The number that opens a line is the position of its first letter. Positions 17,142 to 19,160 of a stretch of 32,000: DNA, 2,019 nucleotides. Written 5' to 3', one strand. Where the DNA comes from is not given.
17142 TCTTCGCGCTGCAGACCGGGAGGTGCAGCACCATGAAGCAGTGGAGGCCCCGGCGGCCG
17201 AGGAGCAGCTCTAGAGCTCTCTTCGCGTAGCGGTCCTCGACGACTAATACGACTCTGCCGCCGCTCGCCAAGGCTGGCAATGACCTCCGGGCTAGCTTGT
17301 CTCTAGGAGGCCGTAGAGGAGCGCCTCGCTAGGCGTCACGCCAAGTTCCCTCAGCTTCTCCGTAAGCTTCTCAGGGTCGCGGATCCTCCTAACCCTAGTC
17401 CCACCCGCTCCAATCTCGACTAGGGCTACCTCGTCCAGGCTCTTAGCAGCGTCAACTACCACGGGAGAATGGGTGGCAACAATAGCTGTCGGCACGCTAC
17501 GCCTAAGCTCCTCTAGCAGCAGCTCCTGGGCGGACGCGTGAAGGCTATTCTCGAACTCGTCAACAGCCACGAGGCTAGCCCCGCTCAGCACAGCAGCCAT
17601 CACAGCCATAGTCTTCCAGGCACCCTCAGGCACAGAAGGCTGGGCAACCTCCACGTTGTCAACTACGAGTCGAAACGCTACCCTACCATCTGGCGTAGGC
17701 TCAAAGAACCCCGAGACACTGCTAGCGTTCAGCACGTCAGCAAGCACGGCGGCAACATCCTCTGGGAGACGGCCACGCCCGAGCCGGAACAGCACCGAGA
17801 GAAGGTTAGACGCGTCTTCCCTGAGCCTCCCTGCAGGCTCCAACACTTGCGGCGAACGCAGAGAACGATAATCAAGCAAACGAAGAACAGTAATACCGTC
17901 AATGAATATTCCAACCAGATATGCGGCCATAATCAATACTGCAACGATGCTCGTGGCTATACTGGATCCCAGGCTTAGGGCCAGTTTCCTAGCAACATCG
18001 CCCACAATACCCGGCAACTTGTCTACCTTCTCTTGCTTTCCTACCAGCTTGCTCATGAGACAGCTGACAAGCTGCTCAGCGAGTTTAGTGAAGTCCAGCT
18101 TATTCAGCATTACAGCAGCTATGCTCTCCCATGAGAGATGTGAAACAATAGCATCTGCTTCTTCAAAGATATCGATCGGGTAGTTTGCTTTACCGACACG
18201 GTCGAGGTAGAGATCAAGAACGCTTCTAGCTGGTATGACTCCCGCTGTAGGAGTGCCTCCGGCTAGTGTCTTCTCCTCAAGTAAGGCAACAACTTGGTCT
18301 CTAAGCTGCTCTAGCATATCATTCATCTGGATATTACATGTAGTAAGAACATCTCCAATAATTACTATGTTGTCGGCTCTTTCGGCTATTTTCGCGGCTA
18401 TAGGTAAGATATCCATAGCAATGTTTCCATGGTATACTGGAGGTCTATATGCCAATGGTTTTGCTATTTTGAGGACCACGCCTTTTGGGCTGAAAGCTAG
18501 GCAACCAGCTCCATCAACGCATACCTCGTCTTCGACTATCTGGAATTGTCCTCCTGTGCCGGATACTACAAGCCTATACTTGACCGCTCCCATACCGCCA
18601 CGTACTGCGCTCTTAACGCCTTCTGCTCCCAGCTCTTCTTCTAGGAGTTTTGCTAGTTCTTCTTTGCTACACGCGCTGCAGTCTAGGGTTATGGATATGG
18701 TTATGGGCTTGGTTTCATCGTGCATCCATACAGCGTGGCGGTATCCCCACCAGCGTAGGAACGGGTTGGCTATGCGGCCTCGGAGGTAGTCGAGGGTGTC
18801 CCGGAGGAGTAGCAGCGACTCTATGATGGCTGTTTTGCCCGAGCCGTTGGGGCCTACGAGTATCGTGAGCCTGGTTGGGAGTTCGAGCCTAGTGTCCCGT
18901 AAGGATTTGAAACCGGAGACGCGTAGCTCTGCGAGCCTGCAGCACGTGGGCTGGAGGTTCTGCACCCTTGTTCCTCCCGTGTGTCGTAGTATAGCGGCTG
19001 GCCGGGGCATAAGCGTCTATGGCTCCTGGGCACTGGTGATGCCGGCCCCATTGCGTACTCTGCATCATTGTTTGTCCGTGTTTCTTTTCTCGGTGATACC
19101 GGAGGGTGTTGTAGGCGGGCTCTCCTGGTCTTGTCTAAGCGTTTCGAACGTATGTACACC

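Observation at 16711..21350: A ~4.5-kb defence-like gene block interrupts the histidine biosynthesis cluster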

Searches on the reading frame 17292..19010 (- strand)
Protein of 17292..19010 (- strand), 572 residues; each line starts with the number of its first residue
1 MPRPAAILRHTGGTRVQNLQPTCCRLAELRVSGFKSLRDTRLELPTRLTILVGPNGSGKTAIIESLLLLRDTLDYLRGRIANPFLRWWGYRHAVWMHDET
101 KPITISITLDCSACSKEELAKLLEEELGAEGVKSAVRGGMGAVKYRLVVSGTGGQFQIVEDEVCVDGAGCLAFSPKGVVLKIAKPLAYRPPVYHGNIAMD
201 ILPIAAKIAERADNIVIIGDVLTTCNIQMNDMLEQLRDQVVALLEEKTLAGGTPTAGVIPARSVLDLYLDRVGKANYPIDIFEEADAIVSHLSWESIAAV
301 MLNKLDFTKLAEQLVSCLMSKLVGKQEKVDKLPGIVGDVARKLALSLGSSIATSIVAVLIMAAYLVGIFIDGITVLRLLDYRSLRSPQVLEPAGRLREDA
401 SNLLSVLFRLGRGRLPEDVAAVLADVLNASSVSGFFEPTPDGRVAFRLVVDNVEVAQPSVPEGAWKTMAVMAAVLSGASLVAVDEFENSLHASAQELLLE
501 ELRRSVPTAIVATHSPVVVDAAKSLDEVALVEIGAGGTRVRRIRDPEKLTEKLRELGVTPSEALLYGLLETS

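Call 4: search_protein_families(library=pfam, proteins=[window:17292-19010:-], max_evalue=0.01)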
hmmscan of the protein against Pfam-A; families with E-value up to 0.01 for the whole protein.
window:17292-19010:- (572 aa): 7 families
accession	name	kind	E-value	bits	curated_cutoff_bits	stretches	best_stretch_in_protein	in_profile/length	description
PF13304.12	AAA_21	-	1.1e-16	62.2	27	2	455-520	233-304/304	AAA domain, putative AbiEii toxin, Type IV TA system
PF13175.12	AAA_15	-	1.3e-12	48.5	32.1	1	27-73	4-50/374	AAA ATPase domain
PF02463.25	SMC_N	-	1.4e-10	41.4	40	1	26-67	2-47/220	RecF/RecN/SMC N terminal domain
PF13476.12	AAA_23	-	3.9e-09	37.9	27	1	29-67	2-40/201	AAA domain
PF13401.12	AAA_22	-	0.00022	22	27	0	47-133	6-64/130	AAA domain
PF13555.12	AAA_29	-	0.0066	16.6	27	0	29-67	4-43/61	P-loop containing region of AAA domain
PF13191.12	AAA_16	-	0.007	17.3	32.6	0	45-71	24-50/167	AAA ATPase domain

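Call 5: search_protein_families(library=padloc, proteins=[window:17292-19010:-], max_evalue=0.01)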
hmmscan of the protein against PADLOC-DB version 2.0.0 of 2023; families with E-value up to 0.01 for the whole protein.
window:17292-19010:- (572 aa): 119 families (the best 25 are shown)
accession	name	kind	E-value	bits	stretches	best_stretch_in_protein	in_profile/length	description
PDLC04178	HEC-01A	-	8.9e-25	85.5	2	379-546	178-359/399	-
PDLC04182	HEC-01A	-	1.5e-17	61.7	2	379-551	202-383/406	-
PDLC04541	PDC-M25A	-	5.4e-17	60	2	454-557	245-352/380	-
PDLC04176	HEC-01A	-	5.8e-17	60.1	2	26-73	3-50/371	-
PDLC04135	mad3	-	7.1e-17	60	2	25-69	1-45/374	mads_3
PDLC04183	HEC-01A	-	7.4e-17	59.5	2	24-110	3-85/402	-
PDLC02980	AriA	-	9e-17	60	2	453-520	231-304/304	-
PDLC04393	PDC-M07A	-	5.2e-16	56.7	2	26-70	2-45/435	-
PDLC04392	PDC-M07A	-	1.2e-15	55.5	2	393-525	214-359/432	-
PDLC04389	PDC-M07A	-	1.2e-15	55.4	2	25-70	5-49/443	-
PDLC00290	PtuA1|PtuA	-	1.4e-15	55.6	2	476-523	268-317/414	AAA ATPase domain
PDLC04175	HEC-01A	-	1.9e-15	54.8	2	25-74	5-53/363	-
PDLC04391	PDC-M07A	-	3.4e-15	54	2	27-71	3-46/412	-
PDLC02913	ATPase_I-A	-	8.3e-15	52.9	2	17-67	45-95/508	-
PDLC00067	GajA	-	1.8e-14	51.2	2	26-68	5-46/604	AAA ATPase domain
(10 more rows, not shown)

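Call 10: search_protein_families(library=ncbifam, proteins=[window:17292-19010:-], max_evalue=0.01)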
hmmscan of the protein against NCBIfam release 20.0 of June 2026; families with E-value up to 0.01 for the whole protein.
window:17292-19010:- (572 aa): 16 families
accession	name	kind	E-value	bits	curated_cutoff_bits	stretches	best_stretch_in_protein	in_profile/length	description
NF041760.1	PtuA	equivalog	4.2e-13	49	500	2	17-67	43-93/524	retron Ec78 anti-phage system effector ATPase PtuA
NF047739.1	antiphage_MADS3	equivalog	2.2e-12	46.9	420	2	29-84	5-57/427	methylation-associated defense system AAA family ATPase MAD3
TIGR00611.2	recf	equivalog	7.1e-09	35.3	172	1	27-69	2-44/339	DNA replication/repair protein RecF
TIGR02168.1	SMC_prok_B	equivalog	2.5e-07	28.8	567.35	1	25-65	1-42/1181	chromosome segregation protein SMC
NF010680.0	PRK14079.1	equivalog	3.9e-05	22.8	386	1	25-68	2-45/349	recombination protein F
TIGR02169.1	SMC_prok_A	equivalog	5.7e-05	21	729.4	1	28-67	4-44/1165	chromosome segregation protein SMC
NF003034.1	PRK03918.1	equivalog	0.00023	19.3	700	1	25-67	2-44/878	DNA double-strand break repair ATPase Rad50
NF040873.1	AztA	equivalog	0.00045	19.8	220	0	46-157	18-126/191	zinc ABC transporter ATP-binding protein AztA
TIGR00606.1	rad50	subfamily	0.0015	16.3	453.75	1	46-67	28-49/1311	DNA repair protein Rad50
TIGR00972.1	3a0107s01c2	equivalog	0.0024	17.2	343.2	0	31-77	11-58/248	phosphate ABC transporter ATP-binding protein PstB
NF000355.4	ribo_prot_ABC_F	equivalog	0.0024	16.8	380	0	50-67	343-360/499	ribosomal protection-like ABC-F family protein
NF041035.1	Rad50_Halo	equivalog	0.0035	15.7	1000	1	25-66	2-43/883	DNA double-strand break repair ATPase Rad50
NF000166.1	ABCF_CarA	exception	0.0039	15.4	1050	0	466-522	180-236/556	ABC-F type ribosomal protection protein Car(A)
NF002572.0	PRK02224.1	equivalog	0.006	14.9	1087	1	25-66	2-43/888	DNA double-strand break repair ATPase Rad50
TIGR03411.1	urea_trans_UrtD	equivalog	0.0069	16.1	304.1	0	31-64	12-46/242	urea ABC transporter ATP-binding protein UrtD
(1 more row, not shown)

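Call 11: find_encoding_contigs(protein=window:17292-19010:-, flank=10000, max_places=10)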
Protein window:17292-19010:- (572 aa): no gene with exactly this product is on record in the collection.

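Call 51: find_homologous_proteins(query=window:17292-19010:-, max_evalue=1e-10)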
Query window:17292-19010:- (572 aa): 31 proteins with E <= 1e-10 among 8000 candidates.
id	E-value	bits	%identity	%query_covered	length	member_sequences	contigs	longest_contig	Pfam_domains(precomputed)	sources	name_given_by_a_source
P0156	0.0e+0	1241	100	100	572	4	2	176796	PF13175.13,PF13476.13,PF02463.26,PF13304.13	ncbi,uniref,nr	ncbi:hypothetical protein Pdsh_06475 [Pyrodictium delaneyi]|uniref:AAA+ ATPase domain-containing pro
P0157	8.7e-163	561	51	97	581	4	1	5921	PF13175.13,PF13476.13,PF02463.26,PF13304.13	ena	-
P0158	8.2e-159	548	51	96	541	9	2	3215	PF13175.13,PF13476.13,PF02463.26,PF13304.13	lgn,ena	-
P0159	3.1e-158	546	50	96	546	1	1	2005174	PF13175.13,PF13476.13,PF02463.26,PF13304.13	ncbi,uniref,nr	ncbi:hypothetical protein PYJP_08140 [Pyrofollis japonicus]|uniref:AAA family ATPase n=1 Tax=Pyrofol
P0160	4.1e-156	539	51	96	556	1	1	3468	PF13175.13,PF13476.13,PF02463.26,PF13304.13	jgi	jgi:predicted ATPase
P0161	6.6e-148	512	49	96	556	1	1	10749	PF13175.13,PF13476.13,PF02463.26,PF13304.13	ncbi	-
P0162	6.4e-139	482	48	95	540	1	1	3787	PF13175.13,PF13476.13,PF02463.26,PF13304.13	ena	-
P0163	1.2e-136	475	47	96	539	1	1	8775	PF13175.13,PF13476.13,PF02463.26,PF13304.13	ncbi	-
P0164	1.3e-128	448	68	37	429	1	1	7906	PF13175.13,PF13476.13,PF02463.26,PF13304.13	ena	-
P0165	1.4e-123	432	46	91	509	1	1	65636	PF13175.13,PF02463.26,PF13304.13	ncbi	-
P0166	1.0e-112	396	43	96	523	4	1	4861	PF13175.13,PF13476.13,PF02463.26,PF13304.13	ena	-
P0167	2.4e-110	388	42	95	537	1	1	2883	PF13175.13,PF13476.13,PF02463.26,PF13304.13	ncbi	-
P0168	1.2e-98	349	46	76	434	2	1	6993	PF13304.13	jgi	-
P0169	2.0e-94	336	37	96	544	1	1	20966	PF13175.13,PF13476.13,PF02463.26,PF13304.13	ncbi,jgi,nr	ncbi:MAG: AAA family ATPase [Crenarchaeota archaeon]|nr:AAA family ATPase [Thermoproteota archaeon]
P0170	4.6e-93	331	38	96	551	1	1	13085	PF13175.13,PF13476.13,PF02463.26,PF13304.13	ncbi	-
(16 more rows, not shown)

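Call 69: find_encoding_contigs(protein=P0159, flank=8000, max_places=2)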
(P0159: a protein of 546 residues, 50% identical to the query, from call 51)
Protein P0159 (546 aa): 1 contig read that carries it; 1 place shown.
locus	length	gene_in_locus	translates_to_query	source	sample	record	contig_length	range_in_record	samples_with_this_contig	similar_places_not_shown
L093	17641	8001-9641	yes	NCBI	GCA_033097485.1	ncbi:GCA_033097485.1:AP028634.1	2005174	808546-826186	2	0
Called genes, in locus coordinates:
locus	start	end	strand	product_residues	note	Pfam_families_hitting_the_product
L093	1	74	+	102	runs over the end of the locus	PF14076:DUF4258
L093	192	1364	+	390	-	PF09414:RNA_ligase, PF18330:Lig_C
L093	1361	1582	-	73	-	-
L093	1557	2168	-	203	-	-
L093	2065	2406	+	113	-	-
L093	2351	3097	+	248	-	PF08745:PIN_5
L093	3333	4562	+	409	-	PF02899:Phage_int_SAM_1 (faint), PF13495:Phage_int_SAM_4 (weak), PF00589:Phage_integrase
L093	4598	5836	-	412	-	-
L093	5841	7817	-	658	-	PF13508:Acetyltransf_7 (faint), PF00005:ABC_tran, PF13304:AAA_21 (faint)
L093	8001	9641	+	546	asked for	PF02463:SMC_N, PF13175:AAA_15 (faint), PF13476:AAA_23 (weak), PF13304:AAA_21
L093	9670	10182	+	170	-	-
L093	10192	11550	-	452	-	PF09376:NurA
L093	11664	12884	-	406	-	PF00083:Sugar_tr (faint), PF07690:MFS_1, PF12832:MFS_1_like, PF07690:MFS_1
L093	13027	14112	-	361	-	PF02826:2-Hacid_dh_C, PF00670:AdoHcyase_NAD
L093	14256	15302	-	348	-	PF07690:MFS_1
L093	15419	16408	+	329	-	PF00005:ABC_tran, PF02463:SMC_N (faint), PF13304:AAA_21 (faint), PF08352:oligo_HPY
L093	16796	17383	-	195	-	PF01066:CDP-OH_P_transf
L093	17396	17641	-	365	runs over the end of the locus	PF09376:NurA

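Call 70: find_encoding_contigs(protein=P0169, flank=8000, max_places=2)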
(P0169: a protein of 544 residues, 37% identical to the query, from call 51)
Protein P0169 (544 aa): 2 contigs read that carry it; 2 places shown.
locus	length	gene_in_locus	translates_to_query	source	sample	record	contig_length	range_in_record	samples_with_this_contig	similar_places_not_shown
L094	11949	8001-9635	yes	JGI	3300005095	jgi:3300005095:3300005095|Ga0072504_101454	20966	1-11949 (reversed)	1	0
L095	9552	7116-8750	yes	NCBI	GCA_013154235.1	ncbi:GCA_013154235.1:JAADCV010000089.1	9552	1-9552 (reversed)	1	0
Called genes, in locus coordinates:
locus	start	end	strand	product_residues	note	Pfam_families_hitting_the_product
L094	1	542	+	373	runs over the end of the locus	PF01507:PAPS_reduct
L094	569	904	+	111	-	PF01507:PAPS_reduct (weak)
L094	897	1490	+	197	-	PF13183:Fer4_8 (faint), PF13484:Fer4_16 (faint), PF13237:Fer4_10 (faint), PF00037:Fer4 (faint), PF12797:Fer4_2 (faint), PF12838:Fer4_7, PF13187:Fer4_9, PF14697:Fer4_21, +1 more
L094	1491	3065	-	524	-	PF03853:YjeF_N, PF01256:Carb_kinase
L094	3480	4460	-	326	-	PF00583:Acetyltransf_1, PF13673:Acetyltransf_10 (weak), PF13508:Acetyltransf_7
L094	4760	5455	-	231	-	PF03807:F420_oxidored, PF14748:P5CR_dimer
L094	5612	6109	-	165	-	-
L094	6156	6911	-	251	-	-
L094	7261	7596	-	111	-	PF01909:NTP_transf_2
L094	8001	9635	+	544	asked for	PF02463:SMC_N, PF13175:AAA_15, PF13476:AAA_23, PF13304:AAA_21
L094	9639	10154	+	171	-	-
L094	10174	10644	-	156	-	-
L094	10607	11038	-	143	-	PF05168:HEPN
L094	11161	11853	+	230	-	PF00926:DHBP_synthase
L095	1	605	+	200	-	PF13183:Fer4_8 (faint), PF13484:Fer4_16 (faint), PF12797:Fer4_2 (faint), PF13237:Fer4_10 (faint), PF14697:Fer4_21, PF00037:Fer4 (faint), PF12838:Fer4_7, PF13187:Fer4_9, +1 more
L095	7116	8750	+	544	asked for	PF02463:SMC_N, PF13175:AAA_15, PF13476:AAA_23, PF13304:AAA_21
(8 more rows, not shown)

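Call 79: search_dna_similar(query=window:17292-19010:-, collection=plasmids, mode=protein, max_rows=10, max_evalue=0.00001)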
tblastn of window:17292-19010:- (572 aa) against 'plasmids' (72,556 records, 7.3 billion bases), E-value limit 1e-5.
No match.

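Call 80: search_dna_similar(query=window:17292-19010:-, collection=phages, mode=protein, max_rows=10, max_evalue=0.00001)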
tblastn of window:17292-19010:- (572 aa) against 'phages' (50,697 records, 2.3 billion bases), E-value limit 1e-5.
No match.

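Call 84: find_related_loci(query=A5, collection=metagenome_contigs, flank=6000)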
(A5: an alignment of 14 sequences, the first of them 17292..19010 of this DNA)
Query A5 (572 aa) in metagenome_contigs; peptide patterns used: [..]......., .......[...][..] (x = any residue, [..] = any of these).
600 stretches matched a pattern (row limit reached: there are more); 104 encode a relative of the query (tblastn E <= 1e-3); the best 80 are kept; 80 distinct loci.
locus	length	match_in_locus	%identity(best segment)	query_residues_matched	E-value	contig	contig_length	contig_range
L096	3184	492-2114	30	23-566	8e-71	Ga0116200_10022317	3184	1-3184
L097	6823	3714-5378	32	26-569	4e-66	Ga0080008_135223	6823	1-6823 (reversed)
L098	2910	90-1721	31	26-543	3e-64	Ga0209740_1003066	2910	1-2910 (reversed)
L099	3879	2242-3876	32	26-562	2e-63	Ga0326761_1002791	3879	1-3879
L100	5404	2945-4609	32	26-569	2e-61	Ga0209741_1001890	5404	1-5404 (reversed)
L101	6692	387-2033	31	26-570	2e-60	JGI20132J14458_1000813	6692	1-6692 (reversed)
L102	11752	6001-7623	31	26-555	4e-60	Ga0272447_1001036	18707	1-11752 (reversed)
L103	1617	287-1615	33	26-528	6e-60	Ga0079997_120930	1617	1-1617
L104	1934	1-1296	30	77-570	5e-46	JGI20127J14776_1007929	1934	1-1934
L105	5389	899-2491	38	26-543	1e-38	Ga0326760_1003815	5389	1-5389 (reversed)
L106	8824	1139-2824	34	25-570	7e-36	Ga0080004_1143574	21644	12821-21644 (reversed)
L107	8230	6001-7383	38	23-570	2e-34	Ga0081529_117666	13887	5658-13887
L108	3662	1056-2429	36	23-570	2e-34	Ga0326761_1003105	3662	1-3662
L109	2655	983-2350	38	23-570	3e-34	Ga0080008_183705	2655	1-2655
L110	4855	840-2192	36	23-570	3e-33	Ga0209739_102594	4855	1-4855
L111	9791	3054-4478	37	23-570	3e-32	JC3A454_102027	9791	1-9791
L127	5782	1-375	42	443-569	2e-19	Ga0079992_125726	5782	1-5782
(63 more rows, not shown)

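Call 88: search_protein_families(library=pfam, alignment_id=A6, max_evalue=0.0001)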
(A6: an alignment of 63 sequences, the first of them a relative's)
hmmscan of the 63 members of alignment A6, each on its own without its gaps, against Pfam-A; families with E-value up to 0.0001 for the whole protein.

A. member 1, L097:87-752:+ (222 aa): 1 family
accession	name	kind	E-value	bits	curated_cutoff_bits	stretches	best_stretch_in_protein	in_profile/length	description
PF06195.18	DUF996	-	1.1e-14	55.3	31.3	1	36-186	2-137/138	Protein of unknown function (DUF996)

B. families by the number of members that match (of 63 scanned): 57 families (the first 25 are shown)
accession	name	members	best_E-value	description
PF01637.24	ATPase_2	5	2.7e-21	ATPase domain predominantly from Archaea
PF01909.29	NTP_transf_2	4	1.4e-12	Nucleotidyltransferase domain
PF18765.7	Polbeta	4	4.6e-08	Polymerase beta, Nucleotidyltransferase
PF13191.12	AAA_16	4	5.3e-07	AAA ATPase domain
PF00291.31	PALP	3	2.7e-62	Pyridoxal-phosphate dependent enzyme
PF05168.19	HEPN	3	1.7e-28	HEPN domain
PF01597.25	GCV_H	2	9.9e-46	Glycine cleavage H-protein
PF05942.16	PaREP1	2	2.5e-35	Archaeal PaREP1/PaREP8 family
PF06195.18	DUF996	2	1.1e-14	Protein of unknown function (DUF996)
PF00364.28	Biotin_lipoyl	2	1.2e-06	Biotin-requiring enzyme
PF22600.2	MTPAP-like_central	2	2.5e-05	Poly(A) RNA polymerase, mitochondrial-like, central palm domain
PF13401.12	AAA_22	2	4.5e-05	AAA domain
PF01855.24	POR_N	1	2.1e-68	Pyruvate flavodoxin/ferredoxin oxidoreductase, thiamine diP-bdg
PF13549.11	ATP-grasp_5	1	4e-58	ATP-grasp domain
PF13483.12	Lactamase_B_3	1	1.5e-39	Beta-lactamase superfamily domain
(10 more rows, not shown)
